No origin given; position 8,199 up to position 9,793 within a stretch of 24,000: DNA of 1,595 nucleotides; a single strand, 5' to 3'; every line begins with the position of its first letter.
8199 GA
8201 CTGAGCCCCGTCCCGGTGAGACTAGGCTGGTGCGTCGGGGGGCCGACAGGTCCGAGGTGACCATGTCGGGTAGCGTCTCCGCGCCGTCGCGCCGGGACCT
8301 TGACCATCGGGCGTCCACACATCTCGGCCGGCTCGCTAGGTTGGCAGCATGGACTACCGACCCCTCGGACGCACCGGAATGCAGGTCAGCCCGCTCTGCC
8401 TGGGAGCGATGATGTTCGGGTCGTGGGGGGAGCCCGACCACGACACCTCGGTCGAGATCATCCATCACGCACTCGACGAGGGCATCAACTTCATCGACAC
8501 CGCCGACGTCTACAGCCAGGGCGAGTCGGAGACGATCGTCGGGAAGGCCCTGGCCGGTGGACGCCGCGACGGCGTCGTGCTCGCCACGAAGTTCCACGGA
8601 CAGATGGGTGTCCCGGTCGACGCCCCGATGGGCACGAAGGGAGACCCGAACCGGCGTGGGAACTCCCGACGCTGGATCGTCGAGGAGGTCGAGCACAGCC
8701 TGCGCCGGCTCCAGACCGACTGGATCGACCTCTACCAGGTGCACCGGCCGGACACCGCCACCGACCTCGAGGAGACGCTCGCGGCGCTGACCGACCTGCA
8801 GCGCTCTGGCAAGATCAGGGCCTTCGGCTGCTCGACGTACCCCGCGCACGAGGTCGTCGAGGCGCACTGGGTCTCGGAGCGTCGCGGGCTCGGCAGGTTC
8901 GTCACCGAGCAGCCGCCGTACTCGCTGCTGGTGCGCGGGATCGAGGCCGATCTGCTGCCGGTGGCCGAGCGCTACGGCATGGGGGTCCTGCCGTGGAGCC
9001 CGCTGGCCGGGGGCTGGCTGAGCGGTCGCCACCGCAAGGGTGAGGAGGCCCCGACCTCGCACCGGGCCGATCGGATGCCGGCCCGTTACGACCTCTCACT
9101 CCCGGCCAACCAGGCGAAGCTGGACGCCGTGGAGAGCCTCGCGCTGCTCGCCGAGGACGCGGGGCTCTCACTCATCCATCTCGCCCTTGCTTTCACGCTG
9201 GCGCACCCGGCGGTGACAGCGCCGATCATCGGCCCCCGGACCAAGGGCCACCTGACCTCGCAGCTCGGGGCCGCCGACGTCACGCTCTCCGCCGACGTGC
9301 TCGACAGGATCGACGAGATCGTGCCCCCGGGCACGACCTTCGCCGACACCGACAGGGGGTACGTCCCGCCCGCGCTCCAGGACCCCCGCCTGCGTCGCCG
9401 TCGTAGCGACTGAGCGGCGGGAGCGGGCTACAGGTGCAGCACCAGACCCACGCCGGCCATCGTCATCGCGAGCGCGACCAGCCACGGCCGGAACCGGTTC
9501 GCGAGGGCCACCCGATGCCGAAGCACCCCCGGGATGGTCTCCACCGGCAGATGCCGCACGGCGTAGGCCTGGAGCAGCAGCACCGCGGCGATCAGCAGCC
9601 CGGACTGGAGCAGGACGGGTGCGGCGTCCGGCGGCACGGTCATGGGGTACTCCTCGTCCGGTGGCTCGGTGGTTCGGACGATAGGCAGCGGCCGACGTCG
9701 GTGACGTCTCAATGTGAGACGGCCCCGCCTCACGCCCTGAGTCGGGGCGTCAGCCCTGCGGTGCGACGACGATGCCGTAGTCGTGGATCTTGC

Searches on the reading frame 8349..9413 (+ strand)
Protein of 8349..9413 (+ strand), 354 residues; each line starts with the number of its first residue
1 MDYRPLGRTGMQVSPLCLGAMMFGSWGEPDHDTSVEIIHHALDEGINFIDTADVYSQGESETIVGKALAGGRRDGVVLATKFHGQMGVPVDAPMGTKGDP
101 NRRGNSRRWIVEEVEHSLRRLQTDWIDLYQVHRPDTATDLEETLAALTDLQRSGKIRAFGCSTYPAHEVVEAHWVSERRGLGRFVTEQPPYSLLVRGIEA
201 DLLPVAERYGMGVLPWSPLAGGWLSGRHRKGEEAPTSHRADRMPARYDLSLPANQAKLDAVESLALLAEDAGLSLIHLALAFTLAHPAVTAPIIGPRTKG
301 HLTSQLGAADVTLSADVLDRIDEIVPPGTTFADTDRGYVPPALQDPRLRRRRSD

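Call 67: search_protein_families(library=pfam, proteins=[window:8349-9413:+], max_evalue=0.001)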
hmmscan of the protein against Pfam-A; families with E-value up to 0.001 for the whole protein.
window:8349-9413:+ (354 aa): 1 family
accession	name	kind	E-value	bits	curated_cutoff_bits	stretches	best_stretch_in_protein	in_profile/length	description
PF00248.27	Aldo_ket_red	-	1.2e-75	254.7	24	1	15-325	1-290/291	Aldo/keto reductase family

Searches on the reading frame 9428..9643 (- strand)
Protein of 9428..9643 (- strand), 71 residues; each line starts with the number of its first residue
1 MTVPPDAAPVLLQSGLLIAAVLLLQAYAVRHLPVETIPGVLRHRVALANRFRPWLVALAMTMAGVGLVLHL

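Call 86: search_protein_families(library=ncbifam, proteins=[window:9428-9643:-], max_evalue=0.01)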
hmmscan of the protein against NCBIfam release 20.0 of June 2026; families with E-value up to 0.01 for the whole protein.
window:9428-9643:- (71 aa): 0 families
